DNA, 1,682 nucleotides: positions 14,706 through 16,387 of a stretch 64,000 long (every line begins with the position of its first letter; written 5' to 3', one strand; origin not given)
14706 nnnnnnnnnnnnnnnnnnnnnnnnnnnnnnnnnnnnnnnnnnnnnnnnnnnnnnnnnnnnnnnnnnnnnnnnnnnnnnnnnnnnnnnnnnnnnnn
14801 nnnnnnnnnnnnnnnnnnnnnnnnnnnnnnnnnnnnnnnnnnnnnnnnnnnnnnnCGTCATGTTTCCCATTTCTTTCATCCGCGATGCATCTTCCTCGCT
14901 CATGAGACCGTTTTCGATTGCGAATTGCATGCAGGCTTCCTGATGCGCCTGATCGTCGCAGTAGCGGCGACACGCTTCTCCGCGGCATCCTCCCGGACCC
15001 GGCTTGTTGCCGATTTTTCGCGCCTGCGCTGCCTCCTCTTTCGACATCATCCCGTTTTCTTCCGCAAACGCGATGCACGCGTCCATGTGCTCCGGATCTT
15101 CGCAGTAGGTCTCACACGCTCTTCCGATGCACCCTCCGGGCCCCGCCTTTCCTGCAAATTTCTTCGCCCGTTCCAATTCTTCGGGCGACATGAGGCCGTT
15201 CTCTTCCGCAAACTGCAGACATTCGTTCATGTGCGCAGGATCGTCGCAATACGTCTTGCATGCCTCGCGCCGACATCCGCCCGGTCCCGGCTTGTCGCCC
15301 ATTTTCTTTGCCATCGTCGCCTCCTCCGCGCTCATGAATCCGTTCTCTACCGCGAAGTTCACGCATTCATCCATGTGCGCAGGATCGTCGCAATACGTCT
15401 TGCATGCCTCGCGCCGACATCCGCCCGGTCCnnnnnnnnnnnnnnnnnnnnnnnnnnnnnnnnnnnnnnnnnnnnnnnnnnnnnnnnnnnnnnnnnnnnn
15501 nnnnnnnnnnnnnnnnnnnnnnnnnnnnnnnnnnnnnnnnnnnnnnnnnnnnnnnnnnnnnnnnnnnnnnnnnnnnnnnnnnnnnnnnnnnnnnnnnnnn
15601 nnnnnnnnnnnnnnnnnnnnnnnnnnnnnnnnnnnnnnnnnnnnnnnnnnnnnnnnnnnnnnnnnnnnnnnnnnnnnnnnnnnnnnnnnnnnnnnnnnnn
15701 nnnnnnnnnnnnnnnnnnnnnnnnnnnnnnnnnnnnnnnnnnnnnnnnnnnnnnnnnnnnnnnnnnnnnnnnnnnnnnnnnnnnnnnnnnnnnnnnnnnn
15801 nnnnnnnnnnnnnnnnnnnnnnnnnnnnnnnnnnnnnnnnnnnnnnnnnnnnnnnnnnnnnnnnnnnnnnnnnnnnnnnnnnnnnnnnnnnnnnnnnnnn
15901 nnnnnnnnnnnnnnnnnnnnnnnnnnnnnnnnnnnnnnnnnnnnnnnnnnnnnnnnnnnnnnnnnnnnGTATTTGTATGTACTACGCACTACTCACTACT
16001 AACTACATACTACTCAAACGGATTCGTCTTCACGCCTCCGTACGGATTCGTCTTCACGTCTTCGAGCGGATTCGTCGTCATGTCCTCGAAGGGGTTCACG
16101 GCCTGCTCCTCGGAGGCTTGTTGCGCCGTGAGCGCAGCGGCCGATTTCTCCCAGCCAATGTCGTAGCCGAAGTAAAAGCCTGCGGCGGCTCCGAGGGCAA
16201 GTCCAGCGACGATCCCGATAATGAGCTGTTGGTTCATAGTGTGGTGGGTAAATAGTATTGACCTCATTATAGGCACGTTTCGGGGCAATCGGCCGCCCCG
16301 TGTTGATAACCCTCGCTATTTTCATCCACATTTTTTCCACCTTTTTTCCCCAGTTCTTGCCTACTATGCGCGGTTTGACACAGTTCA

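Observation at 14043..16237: Secreted protein of eight near-identical 48-aa four-cysteine repeats with a Q/Y- and P-rich tail, paired with a tiny membrane protein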

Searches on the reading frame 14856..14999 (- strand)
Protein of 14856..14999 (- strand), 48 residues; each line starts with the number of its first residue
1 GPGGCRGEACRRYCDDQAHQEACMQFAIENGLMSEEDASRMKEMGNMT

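Call 33: find_related_loci(query=A2, collection=genome_contigs, flank=6000)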
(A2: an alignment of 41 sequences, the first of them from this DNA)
Query A2 (48 aa) in genome_contigs; peptide patterns used: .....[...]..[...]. (x = any residue, [..] = any of these).
450 stretches matched a pattern; 175 encode a relative of the query (tblastn E <= 1e-3); the best 80 are kept; 80 distinct loci.
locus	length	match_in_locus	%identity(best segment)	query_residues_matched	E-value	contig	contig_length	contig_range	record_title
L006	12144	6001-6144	88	1-48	2e-25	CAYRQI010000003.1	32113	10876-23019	MAG TPA_asm: uncultured Candidatus Saccharibacteria bacterium isolate SRP124282_co5_37 genome assembly, contig: NODE_44_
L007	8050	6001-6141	87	1-47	8e-25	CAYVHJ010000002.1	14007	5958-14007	MAG TPA_asm: uncultured Candidatus Saccharibacteria bacterium isolate SRP269290_co2_340 genome assembly, contig: NODE_50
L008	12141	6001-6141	87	1-47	1e-24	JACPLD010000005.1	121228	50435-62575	MAG: Candidatus Kaiserbacteria bacterium isolate NC_groundwater_512_Ag_S-0.1um_55_27 S35_SO-1_scaffold_237658, whole gen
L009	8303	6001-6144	71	1-48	7e-21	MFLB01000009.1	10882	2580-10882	MAG: Candidatus Kaiserbacteria bacterium RIFCSPHIGHO2_01_FULL_58_22 rifcsphigho2_01_scaffold_15792, whole genome shotgun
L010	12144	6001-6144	71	1-48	5e-20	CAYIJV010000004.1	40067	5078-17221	MAG TPA_asm: uncultured Candidatus Saccharibacteria bacterium isolate ERP119705_co23_584 genome assembly, contig: NODE_7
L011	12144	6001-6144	69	1-48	7e-20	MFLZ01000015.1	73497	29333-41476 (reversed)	MAG: Candidatus Kaiserbacteria bacterium RIFCSPLOWO2_01_FULL_54_13 rifcsplowo2_01_scaffold_1863, whole genome shotgun se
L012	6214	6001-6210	67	1-48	1e-19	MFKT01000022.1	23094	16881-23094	MAG: Candidatus Kaiserbacteria bacterium RIFCSPHIGHO2_01_FULL_53_29 rifcsphigho2_01_scaffold_4242, whole genome shotgun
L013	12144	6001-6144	67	1-48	3e-19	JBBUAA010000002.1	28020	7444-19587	MAG: Patescibacteria group bacterium isolate H52-bin072_1 H52_bin072_1_000000000002, whole genome shotgun sequence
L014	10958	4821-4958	72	1-46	6e-19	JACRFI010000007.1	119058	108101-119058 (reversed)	MAG: Candidatus Kaiserbacteria bacterium isolate NC_groundwater_1721_Pr3_B-0.1um_51_76 SR-2_scaffold_141_1188968, whole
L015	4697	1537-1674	65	1-46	1e-18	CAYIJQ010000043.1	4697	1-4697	MAG TPA_asm: uncultured Candidatus Saccharibacteria bacterium isolate ERP119705_co24_1052 genome assembly, contig: NODE_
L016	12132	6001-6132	68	1-44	4e-18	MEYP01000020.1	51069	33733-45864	MAG: Candidatus Azambacteria bacterium RIFCSPHIGHO2_02_FULL_52_12 rifcsphigho2_02_scaffold_7257, whole genome shotgun se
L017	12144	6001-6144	65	1-48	5e-18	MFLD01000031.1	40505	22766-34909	MAG: Candidatus Kaiserbacteria bacterium RIFCSPHIGHO2_02_FULL_49_16 rifcsphigho2_02_scaffold_3448, whole genome shotgun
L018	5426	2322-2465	58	1-48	2e-17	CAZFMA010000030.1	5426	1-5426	MAG TPA_asm: uncultured Candidatus Saccharibacteria bacterium isolate binchicken_co203_568 genome assembly, contig: k141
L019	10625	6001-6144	58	1-48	1e-16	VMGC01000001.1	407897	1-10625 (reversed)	MAG: Parcubacteria group bacterium Gr01-1014_8 G01um10148_scaffold_9, whole genome shotgun sequence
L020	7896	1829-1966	61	1-46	2e-16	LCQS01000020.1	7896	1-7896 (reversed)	MAG: Parcubacteria group bacterium GW2011_GWA2_51_10 UY63_C0020, whole genome shotgun sequence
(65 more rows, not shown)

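Call 46: search_solved_structures(query=A2, max_evalue=10, show_alignments=3)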
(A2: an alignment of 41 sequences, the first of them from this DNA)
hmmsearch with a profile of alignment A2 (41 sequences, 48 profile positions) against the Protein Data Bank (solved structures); distinct sequences matched with E-value up to 10: 2.
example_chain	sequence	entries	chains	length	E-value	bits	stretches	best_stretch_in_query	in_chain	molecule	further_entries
6vzg_K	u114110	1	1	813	2.3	11.6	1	16-47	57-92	Nuclear protein STH1/NPS1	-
5cwd_A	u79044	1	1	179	4.9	10.5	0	20-41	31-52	Designed helical repeat protein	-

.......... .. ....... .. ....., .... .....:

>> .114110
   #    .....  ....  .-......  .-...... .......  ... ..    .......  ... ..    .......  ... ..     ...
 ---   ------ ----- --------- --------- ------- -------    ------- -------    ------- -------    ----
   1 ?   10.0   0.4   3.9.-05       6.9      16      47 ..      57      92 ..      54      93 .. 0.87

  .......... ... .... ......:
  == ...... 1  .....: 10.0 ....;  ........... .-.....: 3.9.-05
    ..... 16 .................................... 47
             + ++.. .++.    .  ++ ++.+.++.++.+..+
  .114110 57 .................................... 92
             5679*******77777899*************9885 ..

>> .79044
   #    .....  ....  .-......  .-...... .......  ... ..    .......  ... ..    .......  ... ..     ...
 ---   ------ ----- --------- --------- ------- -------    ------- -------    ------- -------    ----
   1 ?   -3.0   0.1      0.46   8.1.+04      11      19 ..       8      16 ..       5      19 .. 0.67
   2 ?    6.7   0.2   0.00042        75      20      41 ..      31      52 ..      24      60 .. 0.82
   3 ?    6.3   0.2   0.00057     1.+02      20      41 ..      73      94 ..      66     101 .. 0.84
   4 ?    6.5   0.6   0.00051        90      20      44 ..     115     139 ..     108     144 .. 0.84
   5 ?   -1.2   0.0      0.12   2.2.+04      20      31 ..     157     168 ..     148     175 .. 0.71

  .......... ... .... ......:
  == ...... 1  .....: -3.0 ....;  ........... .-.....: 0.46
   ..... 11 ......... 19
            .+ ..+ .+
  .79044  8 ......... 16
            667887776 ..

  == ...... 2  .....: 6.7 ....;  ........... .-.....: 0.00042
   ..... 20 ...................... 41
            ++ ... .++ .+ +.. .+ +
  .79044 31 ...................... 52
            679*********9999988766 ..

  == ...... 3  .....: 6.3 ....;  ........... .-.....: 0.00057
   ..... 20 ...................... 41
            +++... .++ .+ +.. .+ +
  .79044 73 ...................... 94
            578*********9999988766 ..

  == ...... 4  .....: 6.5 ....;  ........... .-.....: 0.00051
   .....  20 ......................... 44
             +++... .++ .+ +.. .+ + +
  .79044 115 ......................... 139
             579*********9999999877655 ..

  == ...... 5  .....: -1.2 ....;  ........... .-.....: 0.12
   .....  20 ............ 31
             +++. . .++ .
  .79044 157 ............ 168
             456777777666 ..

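Call 47: search_protein_families(library=pfam, alignment_id=A2, max_evalue=1)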
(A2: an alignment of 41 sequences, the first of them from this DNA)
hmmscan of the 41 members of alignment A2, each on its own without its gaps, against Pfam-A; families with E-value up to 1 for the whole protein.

A. member 1, seq(48 aa): 0 families

B. families by the number of members that match (of 41 scanned): 10 families
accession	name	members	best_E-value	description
PF01934.22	HepT-like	7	0.048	Ribonuclease HepT-like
PF20787.2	SPP1_GP23-1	3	0.004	SPP1 phage GP23.1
PF06360.16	E_raikovi_mat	2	0.071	Euplotes raikovi mating pheromone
PF01466.24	Skp1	1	0.034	Skp1 family, dimerisation domain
PF17449.7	YrzK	1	0.1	Uncharacterized YrzK-like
PF10925.13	DUF2680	1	0.18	Protein of unknown function (DUF2680)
PF05119.17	Terminase_4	1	0.19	Phage terminase, small subunit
PF24507.1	Ig_CFAP65_4th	1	0.21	CFAP65, fourth Ig-like domain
PF11601.13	Shal-type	1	0.22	Shal-type voltage-gated potassium channels, N-terminal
PF18442.6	G2BR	1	0.4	E3 gp78 Ube2g2-binding region (G2BR)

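Call 79: search_protein_representatives(alignment_id=A2)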
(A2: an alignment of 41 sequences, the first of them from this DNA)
Query: 41 sequences, 48 profile positions. Proteins with E-value up to 0.001 (for the whole library): 1681; up to 1e-10: 1320; up to 1e-30: 877. The best 150 are listed.
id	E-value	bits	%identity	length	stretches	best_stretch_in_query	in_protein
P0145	8.0e-147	493.3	-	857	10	1-47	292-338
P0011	4.6e-144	484.5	-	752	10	1-47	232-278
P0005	7.7e-141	474.2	-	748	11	1-44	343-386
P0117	7.6e-139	467.8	-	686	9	1-46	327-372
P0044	2.6e-138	466.1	-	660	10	1-47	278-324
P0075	4.4e-135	455.7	-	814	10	1-46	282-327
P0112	4.4e-135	455.7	-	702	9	1-47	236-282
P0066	1.6e-132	447.5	-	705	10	1-46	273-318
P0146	5.5e-132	445.8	-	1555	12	1-44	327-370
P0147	1.6e-131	444.3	-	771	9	1-45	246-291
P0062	9.6e-130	438.6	-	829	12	1-46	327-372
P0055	1.7e-129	437.8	-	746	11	1-47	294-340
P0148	7.2e-129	435.8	-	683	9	1-46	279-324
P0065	7.5e-128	432.6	-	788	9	1-47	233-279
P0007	2.4e-127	430.9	-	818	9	1-47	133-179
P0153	6.9e-125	423.1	-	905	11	1-46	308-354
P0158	1.4e-122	415.7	-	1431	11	1-47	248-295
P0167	2.4e-113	386.1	-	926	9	1-47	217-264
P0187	1.8e-100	344.9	-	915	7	1-46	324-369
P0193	1.1e-97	335.9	-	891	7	1-46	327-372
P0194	1.4e-97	335.6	-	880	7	1-46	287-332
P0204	6.7e-94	323.9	-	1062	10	1-46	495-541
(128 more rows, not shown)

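Call 82: search_protein_families(library=pfam, proteins=[P0146, P0158, P0204, P0167, P0187, P0153, P0193, P0194, P0145], max_evalue=0.001)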
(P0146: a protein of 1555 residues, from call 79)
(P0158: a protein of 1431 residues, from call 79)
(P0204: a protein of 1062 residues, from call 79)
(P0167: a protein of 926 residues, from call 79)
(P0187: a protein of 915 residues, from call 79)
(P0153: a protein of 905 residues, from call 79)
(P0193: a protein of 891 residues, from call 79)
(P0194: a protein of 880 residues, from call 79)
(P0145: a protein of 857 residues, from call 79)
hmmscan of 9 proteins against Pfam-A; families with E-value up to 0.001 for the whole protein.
P0146 (1555 aa): 0 families

P0158 (1431 aa): 0 families

P0204 (1062 aa): 1 family
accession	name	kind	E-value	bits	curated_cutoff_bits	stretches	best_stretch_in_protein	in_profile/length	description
PF13385.13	Laminin_G_3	-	9.5e-25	87.9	27.6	1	841-992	12-150/151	Concanavalin A-like lectin/glucanases superfamily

P0167 (926 aa): 0 families

P0187 (915 aa): 0 families

P0153 (905 aa): 1 family
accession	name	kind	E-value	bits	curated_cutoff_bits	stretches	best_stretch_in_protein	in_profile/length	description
PF00050.26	Kazal_1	-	4.5e-07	30.2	21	1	634-654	8-28/49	Kazal-type serine protease inhibitor domain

P0193 (891 aa): 0 families

P0194 (880 aa): 1 family
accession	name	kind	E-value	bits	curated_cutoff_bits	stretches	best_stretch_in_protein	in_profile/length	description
PF22746.1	SHOCT-like_DUF2089-C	-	0.00077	19.4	27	0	79-94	10-25/32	SHOCT-like domain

P0145 (857 aa): 1 family
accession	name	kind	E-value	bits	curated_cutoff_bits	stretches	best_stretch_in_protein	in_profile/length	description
PF01934.22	HepT-like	-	0.00021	21.4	23.5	0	110-141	46-85/120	Ribonuclease HepT-like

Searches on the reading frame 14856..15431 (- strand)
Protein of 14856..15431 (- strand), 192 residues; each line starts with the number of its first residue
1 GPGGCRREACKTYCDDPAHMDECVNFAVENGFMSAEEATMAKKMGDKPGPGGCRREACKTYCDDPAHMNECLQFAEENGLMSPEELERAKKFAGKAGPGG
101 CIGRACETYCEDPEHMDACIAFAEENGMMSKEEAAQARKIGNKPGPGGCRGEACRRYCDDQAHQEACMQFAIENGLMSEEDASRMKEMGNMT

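Call 69: predict_structure(alignment_id=A4)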
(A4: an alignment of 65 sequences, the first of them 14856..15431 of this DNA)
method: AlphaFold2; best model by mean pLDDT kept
length: 192 residues; sequences in the alignment: 65
mean_pLDDT: 90.5   pTM: 0.67
mean pLDDT of the five models: 90.5, 90.3, 89.7, 87.3, 85.9
residues with pLDDT >= 90: 130; 70-90: 60; 50-70: 2; < 50: 0
segments of 3 or more residues with pLDDT < 50: none
pLDDT, mean of each block of 10 residues (from residue 1): 87 90 95 90 88 90 92 94 91 88 89 92 93 91 87 90 95 93 88 63
secondary structure, 60 per line:
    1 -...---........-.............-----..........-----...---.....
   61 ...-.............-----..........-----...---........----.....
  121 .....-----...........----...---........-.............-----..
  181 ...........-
elements in order: H8-15 H17-29 H35-44 H56-63 H65-77 H83-92 H104-111 H116-125 H131-141 H152-159 H161-173 H179-191

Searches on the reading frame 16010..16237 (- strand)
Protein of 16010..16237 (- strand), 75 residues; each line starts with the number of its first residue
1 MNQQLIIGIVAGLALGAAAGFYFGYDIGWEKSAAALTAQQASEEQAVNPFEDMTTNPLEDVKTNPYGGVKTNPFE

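Call 4: search_protein_families(library=pfam, proteins=[window:16010-16237:-], max_evalue=10)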
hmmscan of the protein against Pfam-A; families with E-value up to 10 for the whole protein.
window:16010-16237:- (75 aa): 2 families
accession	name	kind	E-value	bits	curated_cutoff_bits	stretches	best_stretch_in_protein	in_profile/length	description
PF09811.14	Yae1_N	-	0.031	14.4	27.5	1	8-33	5-30/39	Essential protein Yae1, N terminal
PF16601.10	NPF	-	0.079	13.9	27.6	1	41-75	131-171/187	Rabosyn-5 repeating NPF sequence-motif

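Call 5: search_protein_families(library=ncbifam, proteins=[window:16010-16237:-], max_evalue=10)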
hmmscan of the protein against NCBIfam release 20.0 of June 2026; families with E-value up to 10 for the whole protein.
window:16010-16237:- (75 aa): 0 families

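Call 65: find_homologous_proteins(query=window:16010-16237:-, max_evalue=0.001)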
Query window:16010-16237:- (75 aa): 24 proteins with E <= 0.001 among 44 candidates.
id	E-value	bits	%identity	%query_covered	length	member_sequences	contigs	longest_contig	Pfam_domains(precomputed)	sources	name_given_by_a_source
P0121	1.5e-16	78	53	100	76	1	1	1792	-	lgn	-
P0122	2.3e-16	77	55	100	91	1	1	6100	-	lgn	-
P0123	2.9e-16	77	55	100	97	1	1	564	-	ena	-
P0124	2.9e-16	77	55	100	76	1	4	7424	-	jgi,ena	-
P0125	5.3e-16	76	51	100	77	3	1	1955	-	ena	-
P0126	1.2e-15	75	54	100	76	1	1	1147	-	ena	-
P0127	1.5e-15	75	53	100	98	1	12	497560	-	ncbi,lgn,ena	-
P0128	1.5e-15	75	53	100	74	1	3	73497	-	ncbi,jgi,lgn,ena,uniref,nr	ncbi:hypothetical protein A3A39_01140 [Candidatus Kaiserbacteria bacterium RIFCSPLOWO2_01_FULL_54_13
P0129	2.7e-15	74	53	67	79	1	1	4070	-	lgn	-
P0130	5.4e-15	73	53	100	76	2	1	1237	-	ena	-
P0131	2.7e-14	71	55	100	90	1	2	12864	-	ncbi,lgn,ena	-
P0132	7.0e-14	69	56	69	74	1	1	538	-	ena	-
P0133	1.7e-13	68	51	69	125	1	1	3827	-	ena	-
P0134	2.4e-12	64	47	73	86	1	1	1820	-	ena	-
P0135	1.9e-11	62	53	80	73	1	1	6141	-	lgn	-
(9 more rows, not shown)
